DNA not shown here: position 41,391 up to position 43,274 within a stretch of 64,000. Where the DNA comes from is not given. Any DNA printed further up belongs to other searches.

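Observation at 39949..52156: Candidate pathway for amino-acid or acyl decoration of an archaeal surface glycan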

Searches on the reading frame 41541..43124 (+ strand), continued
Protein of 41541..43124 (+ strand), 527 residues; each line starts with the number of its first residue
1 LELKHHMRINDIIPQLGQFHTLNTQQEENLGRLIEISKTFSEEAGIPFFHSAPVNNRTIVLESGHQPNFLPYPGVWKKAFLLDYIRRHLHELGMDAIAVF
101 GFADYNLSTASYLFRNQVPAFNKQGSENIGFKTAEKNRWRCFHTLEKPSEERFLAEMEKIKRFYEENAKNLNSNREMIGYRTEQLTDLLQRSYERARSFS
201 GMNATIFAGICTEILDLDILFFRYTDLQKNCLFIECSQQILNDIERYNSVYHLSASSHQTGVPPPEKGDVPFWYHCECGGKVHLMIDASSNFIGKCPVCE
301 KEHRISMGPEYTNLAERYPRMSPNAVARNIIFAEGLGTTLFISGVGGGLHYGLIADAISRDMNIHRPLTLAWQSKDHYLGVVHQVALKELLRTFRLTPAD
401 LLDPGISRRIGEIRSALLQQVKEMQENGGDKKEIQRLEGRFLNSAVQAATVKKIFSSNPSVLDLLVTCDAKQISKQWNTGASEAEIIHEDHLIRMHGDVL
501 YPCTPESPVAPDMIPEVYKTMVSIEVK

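Call 39: search_protein_families(library=pfam, proteins=[L009:17496-18065:+, L021:11449-11955:+, L033:8810-10159:+, L009:19812-20690:+, L037:8520-9062:-, L059:11550-12368:+, L010:1-831:+, L037:5041-6177:+, L035:11045-12487:+, L037:19949-21124:+], max_evalue=0.01)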
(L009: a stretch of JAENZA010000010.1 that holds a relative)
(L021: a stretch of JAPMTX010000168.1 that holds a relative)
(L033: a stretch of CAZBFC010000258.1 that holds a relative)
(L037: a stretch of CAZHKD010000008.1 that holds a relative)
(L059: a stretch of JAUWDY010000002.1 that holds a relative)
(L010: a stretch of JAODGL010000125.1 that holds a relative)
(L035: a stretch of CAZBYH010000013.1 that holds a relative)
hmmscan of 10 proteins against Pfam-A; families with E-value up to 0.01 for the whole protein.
L009:17496-18065:+ (190 aa): 3 families
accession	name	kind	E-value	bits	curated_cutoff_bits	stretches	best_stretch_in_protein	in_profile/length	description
PF00132.30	Hexapep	-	6.9e-11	41.8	27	1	112-139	9-36/36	Bacterial transferase hexapeptide (six repeats)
PF14602.12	Hexapep_2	-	6.5e-08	32.6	27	1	113-139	10-34/34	Hexapeptide repeat of succinyl-transferase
PF25084.1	LbH_EIF2B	-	0.0011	19.4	54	0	49-141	17-97/105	EIF2B subunit epsilon LbH domain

L021:11449-11955:+ (169 aa): 1 family
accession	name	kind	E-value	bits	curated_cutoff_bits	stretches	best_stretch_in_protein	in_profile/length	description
PF04892.17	VanZ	-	6.5e-12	46.6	30.1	1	22-150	2-123/126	VanZ like family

L033:8810-10159:+ (450 aa): 0 families

L009:19812-20690:+ (293 aa): 0 families

L037:8520-9062:- (181 aa): 1 family
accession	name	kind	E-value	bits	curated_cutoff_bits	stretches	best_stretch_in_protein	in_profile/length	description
PF07760.16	DUF1616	-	0.00022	20.9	31.6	1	52-150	150-258/307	Protein of unknown function (DUF1616)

L059:11550-12368:+ (273 aa): 3 families
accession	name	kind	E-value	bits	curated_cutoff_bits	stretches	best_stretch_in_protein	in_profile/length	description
PF00535.33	Glycos_transf_2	-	1.8e-23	83.7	23.3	1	45-202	2-167/168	Glycosyl transferase family 2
PF13641.12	Glyco_tranf_2_3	-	2e-07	31.7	27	1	43-157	3-129/230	Glycosyltransferase like family 2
PF13704.12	Glyco_tranf_2_4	-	0.0057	17.6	27.5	0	51-125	2-81/98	Glycosyl transferase family 2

L010:1-831:+ (277 aa): 2 families
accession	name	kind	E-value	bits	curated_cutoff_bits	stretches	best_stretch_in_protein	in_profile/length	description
PF09721.15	Exosortase_EpsH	-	4.1e-09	36.6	25.7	1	23-267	25-251/254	Transmembrane exosortase (Exosortase_EpsH)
PF19529.4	DUF6057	-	0.0007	19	29.8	1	8-125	57-169/569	Family of unknown function (DUF6057)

L037:5041-6177:+ (379 aa): 5 families
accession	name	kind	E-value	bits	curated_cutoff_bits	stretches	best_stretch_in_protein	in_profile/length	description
PF01041.23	DegT_DnrJ_EryC1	-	4.4e-127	424.7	19.8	1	23-372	3-359/360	DegT/DnrJ/EryC1/StrS aminotransferase family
PF01212.27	Beta_elim_lyase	-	4.7e-07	29.9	27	1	42-276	30-271/288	Beta-eliminating lyase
PF00155.27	Aminotran_1_2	-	3e-06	27.1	19.7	1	46-171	44-191/361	Aminotransferase class I and II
PF00266.25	Aminotran_5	-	3.5e-05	23.4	21.5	1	45-171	44-181/371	Aminotransferase class-V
PF01053.26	Cys_Met_Meta_PP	-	7.3e-05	21.9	27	1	47-278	55-278/381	Cys/Met metabolism PLP-dependent enzyme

L035:11045-12487:+ (481 aa): 0 families

L037:19949-21124:+ (392 aa): 7 families
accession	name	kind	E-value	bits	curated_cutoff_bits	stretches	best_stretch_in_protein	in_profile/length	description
PF02655.19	ATP-grasp_3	-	1.3e-11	45.3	23.2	1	110-275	3-157/160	ATP-grasp domain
PF15632.11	ATPgrasp_Ter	-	3.4e-08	33.8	29.1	1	182-314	4-124/131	ATP-grasp in the biosynthetic pathway with Ter operon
PF02786.22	CPSase_L_D2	-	3.7e-06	27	19.8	1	110-304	1-210/211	Carbamoyl-phosphate synthase L chain, ATP binding domain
PF02955.21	GSH-S_ATP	-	0.00023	21.1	23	1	125-193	12-82/175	Prokaryotic glutathione synthetase, ATP-grasp domain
PF14398.11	ATPgrasp_YheCD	-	0.00028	20.7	26.8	1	119-167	23-71/255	YheC/D like ATP-grasp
PF02222.28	ATP-grasp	-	0.00074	19.6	27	1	119-274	4-162/179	ATP-grasp domain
PF07478.18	Dala_Dala_lig_C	-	0.0058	16.6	24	0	159-204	51-96/204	D-ala D-ala ligase C-terminus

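Call 43: search_protein_families(library=ncbifam, proteins=[L038:12159-12995:+, L048:7053-8054:+, L019:8486-9328:-, L051:1964-2839:-, L038:15191-16549:+, L038:13112-13984:+, L001:18934-20373:+, L038:5898-7112:+, L048:8071-8937:+, L043:19944-21392:+], max_evalue=0.01)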
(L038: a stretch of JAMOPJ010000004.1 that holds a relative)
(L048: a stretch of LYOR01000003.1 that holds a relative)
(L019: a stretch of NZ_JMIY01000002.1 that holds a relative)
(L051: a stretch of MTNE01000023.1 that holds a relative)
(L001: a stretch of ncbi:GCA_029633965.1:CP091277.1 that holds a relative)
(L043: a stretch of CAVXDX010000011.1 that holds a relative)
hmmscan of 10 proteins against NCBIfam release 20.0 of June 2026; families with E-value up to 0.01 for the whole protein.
L038:12159-12995:+ (279 aa): 6 families
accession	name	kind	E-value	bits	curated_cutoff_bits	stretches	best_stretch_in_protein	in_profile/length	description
TIGR03762.1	archaeo_artC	exception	7.7e-46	157.1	100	1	11-271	5-266/274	archaeosortase C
TIGR04178.1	exo_archaeo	signature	2.4e-13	50.2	23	1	186-273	2-88/97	exosortase/archaeosortase family protein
TIGR03110.1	exosort_Gpos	exception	3.7e-07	30.2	102.75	1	125-273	27-172/187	exosortase family protein XrtG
NF035943.2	exosort_XrtV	exception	4.2e-07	29.5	313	1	40-270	38-257/270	exosortase V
TIGR03113.1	exosort_XrtB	exception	0.00086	19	275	1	27-270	28-255/268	exosortase B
NF033770.1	exosort_XrtT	exception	0.001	17.7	250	1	156-274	144-262/472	exosortase T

L048:7053-8054:+ (334 aa): 4 families
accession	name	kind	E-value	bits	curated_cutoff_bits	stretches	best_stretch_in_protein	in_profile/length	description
TIGR03762.1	archaeo_artC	exception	3.1e-45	155.2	100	1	47-316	2-271/274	archaeosortase C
TIGR04178.1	exo_archaeo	signature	1.1e-13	51.3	23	1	227-317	3-92/97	exosortase/archaeosortase family protein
NF033770.1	exosort_XrtT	exception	2.2e-06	26.5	250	1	59-318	18-266/472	exosortase T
NF035943.2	exosort_XrtV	exception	4.6e-06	26.1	313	1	90-314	50-261/270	exosortase V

L019:8486-9328:- (281 aa): 7 families
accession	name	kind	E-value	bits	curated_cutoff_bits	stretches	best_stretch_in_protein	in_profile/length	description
TIGR03762.1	archaeo_artC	exception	8.3e-44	150.5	100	1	15-278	6-270/274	archaeosortase C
TIGR04178.1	exo_archaeo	signature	2.6e-14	53.3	23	1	188-278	2-90/97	exosortase/archaeosortase family protein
NF033464.1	cyanoexo_CrtC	exception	4.9e-07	29.6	225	1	11-279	13-271/278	cyanoexosortase C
TIGR04177.1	exosort_XrtH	exception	3.5e-06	27.1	86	1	123-281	3-153/158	exosortase H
NF033770.1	exosort_XrtT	exception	6.2e-06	25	250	1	189-279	171-264/472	exosortase T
NF035943.2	exosort_XrtV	exception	2.1e-05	23.9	313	1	192-274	176-258/270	exosortase V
TIGR03109.2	exosort_XrtA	exception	0.00024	20.6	208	1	154-275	136-252/261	exosortase A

L051:1964-2839:- (292 aa): 13 families
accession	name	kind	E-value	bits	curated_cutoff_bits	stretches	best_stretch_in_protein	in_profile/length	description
TIGR03762.1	archaeo_artC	exception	1.6e-79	267.6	100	1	13-279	3-272/274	archaeosortase C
TIGR04178.1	exo_archaeo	signature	2.4e-16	59.8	23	1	189-281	2-94/97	exosortase/archaeosortase family protein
TIGR02602.1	8TM_EpsH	subfamily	4.5e-14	52.5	105.55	1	119-279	82-238/241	exosortase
TIGR03109.2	exosort_XrtA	exception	5.7e-09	35.8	208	1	154-281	135-259/261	exosortase A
NF033770.1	exosort_XrtT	exception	5.2e-07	28.6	250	1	183-284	164-270/472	exosortase T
NF046081.1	exosort_XrtX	exception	9.8e-07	28.8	170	1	155-285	40-166/168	exosortase X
NF035943.2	exosort_XrtV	exception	7.2e-06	25.5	313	1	124-279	111-264/270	exosortase V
TIGR03110.1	exosort_Gpos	exception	6.2e-05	23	102.75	1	186-280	86-177/187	exosortase family protein XrtG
TIGR04152.1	exosort_VPLPA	exception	9.3e-05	21.7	400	1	159-284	123-245/486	VPLPA-CTERM-specific exosortase XrtD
NF050190.1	exosort_XrtZ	exception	0.00087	17.9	475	1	182-285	51-151/460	exosortase Z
TIGR03763.1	cyanoexo_CrtA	exception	0.003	17.1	150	0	58-277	52-253/260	cyanoexosortase A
NF033767.0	exosort_XrtS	exception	0.0048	16.9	145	1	190-275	63-148/155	exosortase S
NF012182.0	exosortase_XrtQ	exception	0.0089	15.5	270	0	183-278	161-255/256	exosortase Q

L038:15191-16549:+ (453 aa): 7 families
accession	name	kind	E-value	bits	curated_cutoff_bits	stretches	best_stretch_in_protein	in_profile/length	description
NF045666.1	DVU1553_fam_AMP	equivalog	2.4e-45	155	300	2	199-346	181-330/331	DVU_1553 family AMP-dependent CoA ligase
NF053551.1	FlxY_rubin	equivalog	9.6e-35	120.1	520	2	248-425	222-403/424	flexirubin biosynthesis putative acyl-CoA ligase FlxY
NF041878.1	paak_haloarch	equivalog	2.9e-33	115.1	700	2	210-420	183-400/427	phenylacetate--CoA ligase PaaK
TIGR02155.1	PA_CoA_ligase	equivalog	7.8e-32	110.3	646.3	2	40-125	6-91/422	phenylacetate--CoA ligase PaaK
TIGR03335.1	F390_ftsA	equivalog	1.2e-25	90.2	458.7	1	40-337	12-320/445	coenzyme F390 synthetase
NF041217.1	BagE_FevW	exception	1.8e-17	63.4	800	1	225-341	189-306/424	bagremycin/ferroverdin synthetase BagE/FevW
TIGR02304.1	aden_form_hyp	equivalog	1.5e-11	43.9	251.9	1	237-400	221-384/430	F390 synthetase-related protein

L038:13112-13984:+ (291 aa): 0 families

L001:18934-20373:+ (480 aa): 0 families

L038:5898-7112:+ (405 aa): 9 families
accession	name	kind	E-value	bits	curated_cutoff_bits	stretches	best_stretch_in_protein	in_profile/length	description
TIGR03026.1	NDP-sugDHase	subfamily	2.2e-96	323.1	189.8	1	14-375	3-364/413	nucleotide sugar dehydrogenase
NF040825.1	UDPMaNacDH_Arch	equivalog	1.1e-75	255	750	1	14-366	3-350/418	UDP-N-acetyl-D-mannosamine dehydrogenase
NF008286.0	PRK11064.1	equivalog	2.9e-68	230.4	459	1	12-355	4-351/420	UDP-N-acetyl-D-mannosamine dehydrogenase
NF011729.0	PRK15182.1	equivalog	2.4e-46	158.4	592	1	13-374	8-364/425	Vi polysaccharide biosynthesis UDP-N-acetylglucosamine C-6 dehydrogenase TviB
NF041297.1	UDPGDh_AglM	equivalog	1.2e-43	149.6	670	1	14-367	3-359/429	UDP-glucose 6-dehydrogenase AglM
NF047673.2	TeichurnBiosyTuaD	equivalog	1.4e-25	90.4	700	1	14-377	4-363/439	UDP-glucose 6-dehydrogenase TuaD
NF011631.0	PRK15057.1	equivalog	3.3e-09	36.3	757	1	14-364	3-336/388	UDP-glucose 6-dehydrogenase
NF043037.1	ThreonDh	equivalog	0.0033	16.9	350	0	13-51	4-42/297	L-threonate dehydrogenase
NF042925.1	FHMPC_DH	equivalog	0.005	16.2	500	0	14-57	3-46/304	5-formyl-3-hydroxy-2-methylpyridine 4-carboxylate 5-dehydrogenase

L048:8071-8937:+ (289 aa): 0 families

L043:19944-21392:+ (483 aa): 5 families
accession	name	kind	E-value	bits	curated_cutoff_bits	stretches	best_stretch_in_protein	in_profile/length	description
NF041871.1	Wzx_EPS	equivalog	1.6e-30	106.3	800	1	24-466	18-465/492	exopolysaccharide biosynthesis flippase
TIGR01695.1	murJ_mviN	equivalog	1.1e-12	47.5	235.55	1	75-462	79-497/506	murein biosynthesis integral membrane protein MurJ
NF050818.1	PolSacchBiosHfsF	equivalog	8.8e-10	38.2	700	1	29-436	23-431/468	polysaccharide biosynthesis protein HfsF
NF007773.0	PRK10459.1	equivalog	6.1e-08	32.1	273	1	18-441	17-438/492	MOP flippase family protein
NF058658.1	Oglyco_Wzx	exception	1.3e-05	24.5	720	1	24-460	26-457/478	O-glycosylation flippase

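Call 49: search_protein_families(library=pfam, proteins=[L015:334-1900:+, L001:18934-20373:+, L035:11045-12487:+, L038:13112-13984:+, L048:8071-8937:+, window:41541-43124:+], max_evalue=5)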
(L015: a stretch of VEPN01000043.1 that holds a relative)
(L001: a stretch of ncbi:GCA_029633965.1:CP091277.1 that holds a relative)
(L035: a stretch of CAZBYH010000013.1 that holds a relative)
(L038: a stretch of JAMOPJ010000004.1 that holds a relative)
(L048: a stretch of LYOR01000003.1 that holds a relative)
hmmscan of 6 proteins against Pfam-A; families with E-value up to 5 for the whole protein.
L015:334-1900:+ (522 aa): 0 families

L001:18934-20373:+ (480 aa): 1 family
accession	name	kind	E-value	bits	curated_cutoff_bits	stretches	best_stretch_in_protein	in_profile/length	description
PF24369.1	DUF7525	-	0.013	15.9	27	1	78-102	10-33/57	Family of unknown function (DUF7525)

L035:11045-12487:+ (481 aa): 0 families

L038:13112-13984:+ (291 aa): 0 families

L048:8071-8937:+ (289 aa): 5 families
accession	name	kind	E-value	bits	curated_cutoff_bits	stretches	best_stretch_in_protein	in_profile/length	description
PF14258.12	DUF4350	-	1.1e-05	26.2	30.4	1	81-232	19-163/181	Domain of unknown function (DUF4350)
PF09822.16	ABC_transp_aux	-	3.4e-05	23.7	34.7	1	93-132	40-79/288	ABC-type uncharacterized transport system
PF09960.14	DUF2194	-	0.0019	17.1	30.4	1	85-150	71-137/582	Uncharacterised protein conserved in bacteria (DUF2194)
PF06283.17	ThuA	-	0.055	14.2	33.4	1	74-176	23-131/209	Trehalose utilisation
PF08532.16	Glyco_hydro_42M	-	0.066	13.2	25.8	1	46-132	5-90/207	Beta-galactosidase trimerisation domain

window:41541-43124:+ (527 aa): 2 families
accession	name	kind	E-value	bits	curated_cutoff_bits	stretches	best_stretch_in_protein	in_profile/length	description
PF15236.11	CCDC66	-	0.026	14.8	29.9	1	123-197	63-134/154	Coiled-coil domain-containing protein 66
PF09868.14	DUF2095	-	0.066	13.7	25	0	156-207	16-69/129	Uncharacterized protein conserved in archaea (DUF2095)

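Call 63: search_protein_families(library=pfam, proteins=[L019:11976-13037:+, L019:13104-13967:+, L019:14008-15123:+, L019:16647-17756:+, L015:8129-9304:+, L015:9387-10340:+, L015:11001-11954:+, L021:5566-9447:-, L059:12536-13561:+, L059:7960-8898:+], max_evalue=0.001)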
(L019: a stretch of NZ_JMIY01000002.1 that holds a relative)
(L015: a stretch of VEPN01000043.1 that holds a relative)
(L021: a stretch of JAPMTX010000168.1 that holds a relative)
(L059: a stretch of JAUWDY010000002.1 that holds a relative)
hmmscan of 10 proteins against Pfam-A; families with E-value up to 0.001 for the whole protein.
L019:11976-13037:+ (354 aa): 9 families
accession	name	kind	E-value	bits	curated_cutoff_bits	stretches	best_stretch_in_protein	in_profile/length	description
PF04015.17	DUF362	-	3.4e-42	145.2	24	1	43-310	1-200/200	Domain of unknown function (DUF362)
PF00037.32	Fer4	-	1.1e-08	35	21.1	1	191-212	2-23/24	4Fe-4S binding domain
PF12838.12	Fer4_7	-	6.9e-07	30.1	27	1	181-211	22-52/52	4Fe-4S dicluster domain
PF12797.12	Fer4_2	-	2.5e-06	27.5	24.5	1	189-209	2-22/22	4Fe-4S binding domain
PF12837.12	Fer4_6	-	1.3e-05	25.3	25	1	190-212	2-24/24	4Fe-4S binding domain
PF13237.11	Fer4_10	-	5.7e-05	23.4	25.5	1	186-208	31-53/53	4Fe-4S dicluster domain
PF13187.11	Fer4_9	-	0.0002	21.8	27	0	194-212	34-52/52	4Fe-4S dicluster domain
PF13484.11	Fer4_16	-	0.00034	21.8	30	0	196-222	1-29/66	4Fe-4S double cluster binding domain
PF12800.12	Fer4_4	-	0.00082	20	24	0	194-208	1-15/17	4Fe-4S binding domain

L019:13104-13967:+ (288 aa): 1 family
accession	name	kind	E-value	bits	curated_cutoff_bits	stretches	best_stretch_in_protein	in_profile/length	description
PF00254.34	FKBP_C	-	1.1e-22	80.5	21.1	1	28-114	3-76/94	FKBP-type peptidyl-prolyl cis-trans isomerase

L019:14008-15123:+ (372 aa): 1 family
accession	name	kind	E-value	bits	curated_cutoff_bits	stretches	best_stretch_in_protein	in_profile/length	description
PF01950.21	FBPase_3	-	1e-183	610.9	25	1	4-369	1-361/361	Fructose-1,6-bisphosphatase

L019:16647-17756:+ (370 aa): 1 family
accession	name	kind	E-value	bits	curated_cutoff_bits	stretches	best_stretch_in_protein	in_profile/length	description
PF04015.17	DUF362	-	2.4e-25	90.2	24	1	67-266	1-198/200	Domain of unknown function (DUF362)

L015:8129-9304:+ (392 aa): 0 families

L015:9387-10340:+ (318 aa): 8 families
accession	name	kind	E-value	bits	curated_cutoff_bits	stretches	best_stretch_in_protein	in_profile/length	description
PF01370.27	Epimerase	-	9.3e-62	209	20.9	1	9-249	2-240/240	NAD dependent epimerase/dehydratase family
PF16363.11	GDP_Man_Dehyd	-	7.6e-60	203.5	27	1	9-309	1-330/332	GDP-mannose 4,6 dehydratase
PF01073.25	3Beta_HSD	-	2.2e-25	89.7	22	1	9-238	1-229/280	3-beta hydroxysteroid dehydrogenase/isomerase family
PF02719.21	Polysacc_synt_2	-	1.4e-21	77.4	20.2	1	9-272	2-252/293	Polysaccharide biosynthesis protein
PF07993.18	NAD_binding_4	-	1.1e-12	48.1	20.1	1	10-186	1-209/258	Male sterility protein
PF04321.23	RmlD_sub_bind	-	4.8e-09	36.1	27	1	6-270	1-234/287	RmlD substrate binding domain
PF13460.12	NAD_binding_10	-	1.5e-07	31.9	27.2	1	12-141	1-109/184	NAD(P)H-binding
PF05368.20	NmrA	-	6.2e-07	29.7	27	1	8-88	5-78/298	NmrA-like family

L015:11001-11954:+ (318 aa): 2 families
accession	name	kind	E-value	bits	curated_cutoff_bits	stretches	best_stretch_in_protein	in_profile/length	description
PF08544.19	GHMP_kinases_C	-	3.4e-10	40.6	21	1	219-295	1-79/85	GHMP kinases C terminal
PF00288.32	GHMP_kinases_N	-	6.9e-10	39.5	22.3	1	70-139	9-87/87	GHMP kinases N terminal domain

L021:5566-9447:- (1294 aa): 13 families
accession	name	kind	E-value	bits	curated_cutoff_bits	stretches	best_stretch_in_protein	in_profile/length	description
PF13620.12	CarboxypepD_reg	-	1.4e-35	121.9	32.3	4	398-452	2-57/82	Carboxypeptidase regulatory-like domain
PF13715.12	CarbopepD_reg_2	-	1.6e-18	66.9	32.2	0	399-452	2-53/88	CarboxypepD_reg-like domain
PF07210.18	DUF1416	-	6.3e-18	64.9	23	0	472-537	7-71/97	Protein of unknown function (DUF1416)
PF02369.22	Big_1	-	4.6e-14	52.7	34.9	1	663-708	19-67/93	Bacterial Ig-like domain (group 1)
PF15976.11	CooC_C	-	2.9e-13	50.1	29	0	568-638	11-75/93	CS1-pili formation C-terminal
PF20598.4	DUF6795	-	2.7e-10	40.9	27.4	0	583-637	7-64/103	Domain of unknown function (DUF6795)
PF09430.16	EMC7_beta-sandw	-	3e-09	37.6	26.6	0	601-634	18-52/122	ER membrane protein complex subunit 7, beta-sandwich domain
PF17210.9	SdrD_B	-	3.6e-09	37.3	29.7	0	399-451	14-66/112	SdrD B-like domain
PF11974.14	bMG3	-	1.5e-08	34.9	34.9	0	407-441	25-59/103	Bacterial alpha-2-macroglobulin MG3 domain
PF25020.1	TTR_TEN1-4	-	2.3e-08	34.3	27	0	663-722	7-63/86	Teneurin TTR-like domain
PF23194.1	NOMO_5th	-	3e-07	31.2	27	0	596-631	24-60/89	NOMO fifth transthyretin-like domain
PF20773.4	InhA-like_MAM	-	1.3e-05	25.3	26.9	1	273-388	43-162/191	Immune inhibitor A-like, MAM domain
PF23374.1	Fn3_arc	-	0.00023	21.6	28.9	0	518-540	49-71/78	Archaeal fibronectin-III type-like domain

L059:12536-13561:+ (342 aa): 3 families
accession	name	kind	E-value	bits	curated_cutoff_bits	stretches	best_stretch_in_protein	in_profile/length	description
PF01408.29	GFO_IDH_MocA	-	6e-15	56.4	24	1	15-135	1-120/120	Oxidoreductase family, NAD-binding Rossmann fold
PF22725.1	GFO_IDH_MocA_C3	-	6.9e-14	52.3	27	1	143-263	1-123/124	GFO/IDH/MocA C-terminal domain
PF02894.22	GFO_IDH_MocA_C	-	2.2e-06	28.1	22.9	1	147-223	1-79/218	Oxidoreductase family, C-terminal alpha/beta domain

L059:7960-8898:+ (313 aa): 0 families
